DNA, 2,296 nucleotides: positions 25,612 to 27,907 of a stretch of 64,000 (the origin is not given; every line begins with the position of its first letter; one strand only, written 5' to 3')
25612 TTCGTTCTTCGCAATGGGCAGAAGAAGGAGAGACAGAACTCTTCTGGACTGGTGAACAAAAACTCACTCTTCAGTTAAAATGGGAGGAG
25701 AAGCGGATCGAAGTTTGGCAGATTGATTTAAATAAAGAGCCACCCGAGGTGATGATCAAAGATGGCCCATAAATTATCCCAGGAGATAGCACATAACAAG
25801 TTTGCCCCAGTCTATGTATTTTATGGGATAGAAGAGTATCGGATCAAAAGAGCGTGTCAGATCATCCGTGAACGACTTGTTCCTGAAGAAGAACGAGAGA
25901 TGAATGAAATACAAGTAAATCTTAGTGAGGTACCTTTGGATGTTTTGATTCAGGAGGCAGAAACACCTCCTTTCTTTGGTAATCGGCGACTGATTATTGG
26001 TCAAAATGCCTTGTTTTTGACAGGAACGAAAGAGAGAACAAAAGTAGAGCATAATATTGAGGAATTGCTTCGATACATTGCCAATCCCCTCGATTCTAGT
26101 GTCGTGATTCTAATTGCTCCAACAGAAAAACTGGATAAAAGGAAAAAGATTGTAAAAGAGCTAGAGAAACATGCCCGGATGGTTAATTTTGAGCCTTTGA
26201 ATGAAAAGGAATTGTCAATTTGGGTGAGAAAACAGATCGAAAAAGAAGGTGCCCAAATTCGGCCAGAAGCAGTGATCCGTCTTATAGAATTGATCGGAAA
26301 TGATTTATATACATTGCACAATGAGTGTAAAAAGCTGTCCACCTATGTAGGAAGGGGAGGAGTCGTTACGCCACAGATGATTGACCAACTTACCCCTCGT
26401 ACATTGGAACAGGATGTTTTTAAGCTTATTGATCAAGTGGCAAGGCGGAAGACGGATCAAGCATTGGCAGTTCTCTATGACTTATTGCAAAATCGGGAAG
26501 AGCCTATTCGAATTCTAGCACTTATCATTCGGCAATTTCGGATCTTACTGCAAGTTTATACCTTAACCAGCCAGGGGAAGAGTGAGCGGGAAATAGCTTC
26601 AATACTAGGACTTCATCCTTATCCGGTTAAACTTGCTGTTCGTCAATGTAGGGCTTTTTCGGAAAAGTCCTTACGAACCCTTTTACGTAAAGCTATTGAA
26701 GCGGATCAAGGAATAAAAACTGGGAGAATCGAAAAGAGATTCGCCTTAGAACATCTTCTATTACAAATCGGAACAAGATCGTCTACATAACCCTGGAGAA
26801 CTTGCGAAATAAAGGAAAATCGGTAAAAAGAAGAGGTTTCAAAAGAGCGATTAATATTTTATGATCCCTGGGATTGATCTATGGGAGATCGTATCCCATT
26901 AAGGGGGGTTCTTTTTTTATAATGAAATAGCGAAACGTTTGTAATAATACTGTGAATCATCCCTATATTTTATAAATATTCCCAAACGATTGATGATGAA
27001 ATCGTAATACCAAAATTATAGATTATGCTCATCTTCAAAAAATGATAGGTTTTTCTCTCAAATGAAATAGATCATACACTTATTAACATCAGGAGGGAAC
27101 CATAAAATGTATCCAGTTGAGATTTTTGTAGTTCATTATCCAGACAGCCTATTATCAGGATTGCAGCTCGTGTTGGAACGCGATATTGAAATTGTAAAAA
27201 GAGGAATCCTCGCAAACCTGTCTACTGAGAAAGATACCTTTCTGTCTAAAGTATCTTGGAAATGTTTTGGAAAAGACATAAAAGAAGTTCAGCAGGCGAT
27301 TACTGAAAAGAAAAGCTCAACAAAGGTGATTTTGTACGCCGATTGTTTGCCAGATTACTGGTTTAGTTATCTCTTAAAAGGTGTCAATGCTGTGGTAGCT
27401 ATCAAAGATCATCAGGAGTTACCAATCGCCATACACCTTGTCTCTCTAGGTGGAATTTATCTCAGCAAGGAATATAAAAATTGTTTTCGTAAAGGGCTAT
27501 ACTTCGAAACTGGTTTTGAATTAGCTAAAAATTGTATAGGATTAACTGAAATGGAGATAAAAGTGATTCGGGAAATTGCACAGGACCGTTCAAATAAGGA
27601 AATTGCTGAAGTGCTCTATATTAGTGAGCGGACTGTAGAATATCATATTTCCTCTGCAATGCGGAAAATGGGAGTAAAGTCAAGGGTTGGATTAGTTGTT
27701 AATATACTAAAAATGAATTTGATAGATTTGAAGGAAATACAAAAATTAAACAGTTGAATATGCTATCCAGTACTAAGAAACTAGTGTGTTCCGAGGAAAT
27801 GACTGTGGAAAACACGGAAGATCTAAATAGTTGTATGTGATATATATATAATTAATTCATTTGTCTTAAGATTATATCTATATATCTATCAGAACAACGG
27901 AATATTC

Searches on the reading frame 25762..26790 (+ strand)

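Call 61: search_protein_families(library=pfam, proteins=[window:25762-26790:+], max_evalue=0.001)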
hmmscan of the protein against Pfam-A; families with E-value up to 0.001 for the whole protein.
window:25762-26790:+ (342 aa): 2 families
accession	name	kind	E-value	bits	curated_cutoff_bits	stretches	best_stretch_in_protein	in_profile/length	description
PF21694.2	DNA_pol3_delta_C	-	5.3e-44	149.5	27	1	216-336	1-121/121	DNA polymerase III delta subunit, C-terminal domain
PF06144.19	DNA_pol3_delta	-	1.2e-28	100.1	21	1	18-143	1-123/124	DNA polymerase III, delta subunit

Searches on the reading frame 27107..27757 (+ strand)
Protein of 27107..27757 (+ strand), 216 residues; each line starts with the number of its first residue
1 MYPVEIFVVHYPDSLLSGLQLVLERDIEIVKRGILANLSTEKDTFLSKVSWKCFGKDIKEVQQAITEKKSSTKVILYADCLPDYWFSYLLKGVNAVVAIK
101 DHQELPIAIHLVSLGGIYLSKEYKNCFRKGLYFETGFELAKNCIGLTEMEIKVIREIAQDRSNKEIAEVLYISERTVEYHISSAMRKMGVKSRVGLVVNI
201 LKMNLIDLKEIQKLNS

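Call 61: search_protein_families(library=pfam, proteins=[window:27107-27757:+], max_evalue=0.001)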
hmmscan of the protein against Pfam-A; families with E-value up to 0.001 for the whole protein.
window:27107-27757:+ (216 aa): 2 families
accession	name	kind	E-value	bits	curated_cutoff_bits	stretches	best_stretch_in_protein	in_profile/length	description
PF00196.25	GerE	-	4.1e-18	65.2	23.5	1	146-198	3-55/57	Bacterial regulatory proteins, luxR family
PF08281.18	Sigma70_r4_2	-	4.9e-06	26.5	25.7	1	159-188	25-54/54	Sigma-70, region 4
